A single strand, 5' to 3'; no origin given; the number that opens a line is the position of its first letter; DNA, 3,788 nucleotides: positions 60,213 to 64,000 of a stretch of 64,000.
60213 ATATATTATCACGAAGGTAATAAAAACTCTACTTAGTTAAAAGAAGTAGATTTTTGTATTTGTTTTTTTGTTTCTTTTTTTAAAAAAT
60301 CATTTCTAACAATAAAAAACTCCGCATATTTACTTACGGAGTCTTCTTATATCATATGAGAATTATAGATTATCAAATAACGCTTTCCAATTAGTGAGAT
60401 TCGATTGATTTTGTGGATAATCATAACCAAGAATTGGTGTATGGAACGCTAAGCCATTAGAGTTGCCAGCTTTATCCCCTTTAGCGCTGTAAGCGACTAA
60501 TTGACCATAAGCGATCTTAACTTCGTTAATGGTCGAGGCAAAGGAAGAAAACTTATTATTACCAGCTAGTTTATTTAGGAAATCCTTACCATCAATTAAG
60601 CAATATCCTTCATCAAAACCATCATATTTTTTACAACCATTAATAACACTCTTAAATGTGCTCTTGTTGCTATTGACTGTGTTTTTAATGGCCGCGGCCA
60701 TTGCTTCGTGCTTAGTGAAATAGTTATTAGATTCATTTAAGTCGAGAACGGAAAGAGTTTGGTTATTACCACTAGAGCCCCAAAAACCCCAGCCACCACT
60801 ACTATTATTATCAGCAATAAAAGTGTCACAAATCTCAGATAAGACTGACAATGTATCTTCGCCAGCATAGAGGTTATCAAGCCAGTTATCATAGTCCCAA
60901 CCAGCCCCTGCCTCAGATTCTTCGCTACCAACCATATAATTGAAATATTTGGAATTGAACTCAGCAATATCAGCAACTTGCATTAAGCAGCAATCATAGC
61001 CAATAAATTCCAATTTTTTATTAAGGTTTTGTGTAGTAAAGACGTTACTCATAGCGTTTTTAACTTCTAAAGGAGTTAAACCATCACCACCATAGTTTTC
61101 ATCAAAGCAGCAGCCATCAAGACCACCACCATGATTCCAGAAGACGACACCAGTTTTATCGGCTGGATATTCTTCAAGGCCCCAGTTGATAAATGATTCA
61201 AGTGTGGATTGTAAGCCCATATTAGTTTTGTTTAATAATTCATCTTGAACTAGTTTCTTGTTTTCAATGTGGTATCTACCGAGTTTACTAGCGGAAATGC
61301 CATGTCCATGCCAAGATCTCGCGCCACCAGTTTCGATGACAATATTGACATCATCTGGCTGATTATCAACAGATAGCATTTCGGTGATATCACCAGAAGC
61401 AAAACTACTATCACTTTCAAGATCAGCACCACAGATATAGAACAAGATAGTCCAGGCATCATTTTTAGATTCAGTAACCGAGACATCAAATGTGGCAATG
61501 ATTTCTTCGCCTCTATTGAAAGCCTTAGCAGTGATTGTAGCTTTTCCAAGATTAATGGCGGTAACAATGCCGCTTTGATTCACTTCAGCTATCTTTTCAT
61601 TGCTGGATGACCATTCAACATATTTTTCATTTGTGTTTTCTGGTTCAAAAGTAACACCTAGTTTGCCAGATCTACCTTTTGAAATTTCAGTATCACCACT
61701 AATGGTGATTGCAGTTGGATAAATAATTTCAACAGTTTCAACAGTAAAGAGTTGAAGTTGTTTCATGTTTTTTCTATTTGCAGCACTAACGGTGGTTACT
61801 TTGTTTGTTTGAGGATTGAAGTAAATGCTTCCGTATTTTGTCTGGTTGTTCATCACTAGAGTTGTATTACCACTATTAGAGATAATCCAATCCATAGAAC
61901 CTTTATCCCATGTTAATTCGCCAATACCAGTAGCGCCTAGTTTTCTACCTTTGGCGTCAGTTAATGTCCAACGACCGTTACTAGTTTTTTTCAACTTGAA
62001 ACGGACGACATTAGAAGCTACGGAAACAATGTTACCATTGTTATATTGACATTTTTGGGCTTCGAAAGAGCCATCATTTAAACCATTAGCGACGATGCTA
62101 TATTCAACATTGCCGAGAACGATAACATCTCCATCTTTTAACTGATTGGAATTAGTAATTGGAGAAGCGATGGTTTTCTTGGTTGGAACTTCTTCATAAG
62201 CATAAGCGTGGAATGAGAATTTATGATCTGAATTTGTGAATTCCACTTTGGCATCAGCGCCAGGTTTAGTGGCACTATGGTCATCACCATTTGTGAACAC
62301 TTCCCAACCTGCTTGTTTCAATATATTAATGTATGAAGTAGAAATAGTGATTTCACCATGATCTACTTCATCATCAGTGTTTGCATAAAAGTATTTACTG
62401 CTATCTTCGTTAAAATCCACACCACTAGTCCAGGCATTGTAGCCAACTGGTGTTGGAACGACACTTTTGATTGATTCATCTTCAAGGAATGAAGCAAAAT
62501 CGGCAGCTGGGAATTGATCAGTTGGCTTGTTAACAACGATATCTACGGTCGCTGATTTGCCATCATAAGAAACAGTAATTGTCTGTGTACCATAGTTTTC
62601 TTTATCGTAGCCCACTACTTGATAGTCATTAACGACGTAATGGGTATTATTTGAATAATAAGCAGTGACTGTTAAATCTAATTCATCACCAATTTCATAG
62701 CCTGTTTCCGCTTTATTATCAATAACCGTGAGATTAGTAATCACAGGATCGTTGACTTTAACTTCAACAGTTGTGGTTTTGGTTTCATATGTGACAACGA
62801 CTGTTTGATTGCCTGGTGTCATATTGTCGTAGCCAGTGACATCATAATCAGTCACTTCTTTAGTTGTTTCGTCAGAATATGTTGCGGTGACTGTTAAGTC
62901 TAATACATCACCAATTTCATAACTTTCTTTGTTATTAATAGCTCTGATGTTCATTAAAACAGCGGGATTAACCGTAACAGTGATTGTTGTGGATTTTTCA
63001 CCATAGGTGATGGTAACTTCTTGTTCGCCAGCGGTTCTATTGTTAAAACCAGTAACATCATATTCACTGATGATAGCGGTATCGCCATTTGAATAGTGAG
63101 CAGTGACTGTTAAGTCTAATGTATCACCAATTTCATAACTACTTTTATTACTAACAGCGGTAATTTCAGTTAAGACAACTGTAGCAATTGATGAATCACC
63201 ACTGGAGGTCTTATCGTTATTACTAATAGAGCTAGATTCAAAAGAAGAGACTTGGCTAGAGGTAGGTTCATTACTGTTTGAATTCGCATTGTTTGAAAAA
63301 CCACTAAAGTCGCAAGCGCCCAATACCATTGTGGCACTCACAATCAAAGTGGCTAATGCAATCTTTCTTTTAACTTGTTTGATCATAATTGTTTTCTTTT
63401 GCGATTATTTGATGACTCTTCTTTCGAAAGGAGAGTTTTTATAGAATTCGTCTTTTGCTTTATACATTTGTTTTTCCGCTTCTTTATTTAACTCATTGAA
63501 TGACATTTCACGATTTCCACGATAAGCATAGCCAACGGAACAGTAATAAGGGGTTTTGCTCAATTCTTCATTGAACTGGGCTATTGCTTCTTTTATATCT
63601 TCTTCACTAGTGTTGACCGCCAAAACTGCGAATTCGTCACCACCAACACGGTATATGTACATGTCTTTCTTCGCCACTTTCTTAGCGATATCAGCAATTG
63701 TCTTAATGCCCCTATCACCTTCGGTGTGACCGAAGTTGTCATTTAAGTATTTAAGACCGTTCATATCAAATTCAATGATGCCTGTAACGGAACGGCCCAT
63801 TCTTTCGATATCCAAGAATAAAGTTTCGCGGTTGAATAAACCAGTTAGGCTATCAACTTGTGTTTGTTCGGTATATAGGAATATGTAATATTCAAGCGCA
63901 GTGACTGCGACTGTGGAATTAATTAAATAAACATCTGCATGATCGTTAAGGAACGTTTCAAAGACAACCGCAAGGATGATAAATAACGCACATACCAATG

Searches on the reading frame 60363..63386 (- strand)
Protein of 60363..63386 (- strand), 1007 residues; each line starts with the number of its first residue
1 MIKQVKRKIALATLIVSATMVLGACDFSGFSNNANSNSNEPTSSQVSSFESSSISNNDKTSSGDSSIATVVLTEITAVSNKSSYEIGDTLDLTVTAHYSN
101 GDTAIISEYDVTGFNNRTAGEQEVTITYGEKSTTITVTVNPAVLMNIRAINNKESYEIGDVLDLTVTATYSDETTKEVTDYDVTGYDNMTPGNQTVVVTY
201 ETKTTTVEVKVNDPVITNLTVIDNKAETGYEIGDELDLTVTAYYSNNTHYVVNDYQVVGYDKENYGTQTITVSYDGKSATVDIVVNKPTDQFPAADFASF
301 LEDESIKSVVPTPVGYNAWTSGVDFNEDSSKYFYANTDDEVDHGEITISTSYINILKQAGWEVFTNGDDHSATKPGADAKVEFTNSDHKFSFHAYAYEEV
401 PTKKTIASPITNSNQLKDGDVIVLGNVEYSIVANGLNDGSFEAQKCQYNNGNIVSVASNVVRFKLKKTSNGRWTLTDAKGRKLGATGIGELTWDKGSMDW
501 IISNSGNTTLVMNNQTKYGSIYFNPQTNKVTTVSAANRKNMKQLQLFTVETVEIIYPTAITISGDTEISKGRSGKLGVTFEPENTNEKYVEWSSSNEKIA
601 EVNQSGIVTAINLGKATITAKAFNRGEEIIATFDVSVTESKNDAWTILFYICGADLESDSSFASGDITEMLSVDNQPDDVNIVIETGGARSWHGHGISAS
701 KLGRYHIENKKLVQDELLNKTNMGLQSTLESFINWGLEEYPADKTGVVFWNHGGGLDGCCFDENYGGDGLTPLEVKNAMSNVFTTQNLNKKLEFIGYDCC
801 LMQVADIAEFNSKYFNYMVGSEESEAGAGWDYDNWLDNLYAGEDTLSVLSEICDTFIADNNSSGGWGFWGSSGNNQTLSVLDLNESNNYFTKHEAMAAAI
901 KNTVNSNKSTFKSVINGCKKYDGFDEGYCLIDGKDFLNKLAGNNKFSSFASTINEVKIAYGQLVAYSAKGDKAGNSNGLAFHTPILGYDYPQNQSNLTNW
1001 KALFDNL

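Call 57: search_protein_families(library=pfam, proteins=[window:60363-63386:-], max_evalue=0.001)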
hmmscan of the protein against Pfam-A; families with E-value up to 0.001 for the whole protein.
window:60363-63386:- (1007 aa): 3 families
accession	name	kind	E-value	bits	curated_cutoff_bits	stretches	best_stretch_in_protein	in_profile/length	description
PF03415.19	Peptidase_C11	-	3.9e-35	122.5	25.8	1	650-1006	2-342/359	Clostripain family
PF07523.18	Big_3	-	5.5e-26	91.1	21.2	3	80-139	4-68/68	Bacterial Ig-like domain (group 3)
PF02368.24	Big_2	-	4.2e-12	46.3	22.8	1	558-620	3-66/79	Bacterial Ig-like domain (group 2)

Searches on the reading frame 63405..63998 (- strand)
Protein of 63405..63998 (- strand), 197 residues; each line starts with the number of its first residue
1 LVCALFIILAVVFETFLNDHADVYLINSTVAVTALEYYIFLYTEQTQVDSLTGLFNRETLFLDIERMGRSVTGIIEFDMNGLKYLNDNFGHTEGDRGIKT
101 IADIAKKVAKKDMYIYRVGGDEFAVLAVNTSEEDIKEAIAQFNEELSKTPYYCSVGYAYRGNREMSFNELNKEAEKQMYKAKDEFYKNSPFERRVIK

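Call 93: search_protein_families(library=pfam, proteins=[window:63405-63998:-], max_evalue=0.001)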
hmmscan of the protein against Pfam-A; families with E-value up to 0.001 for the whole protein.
window:63405-63998:- (197 aa): 1 family
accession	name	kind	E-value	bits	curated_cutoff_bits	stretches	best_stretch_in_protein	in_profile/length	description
PF00990.26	GGDEF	-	2.6e-23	83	23.8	1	47-184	2-157/161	Diguanylate cyclase, GGDEF domain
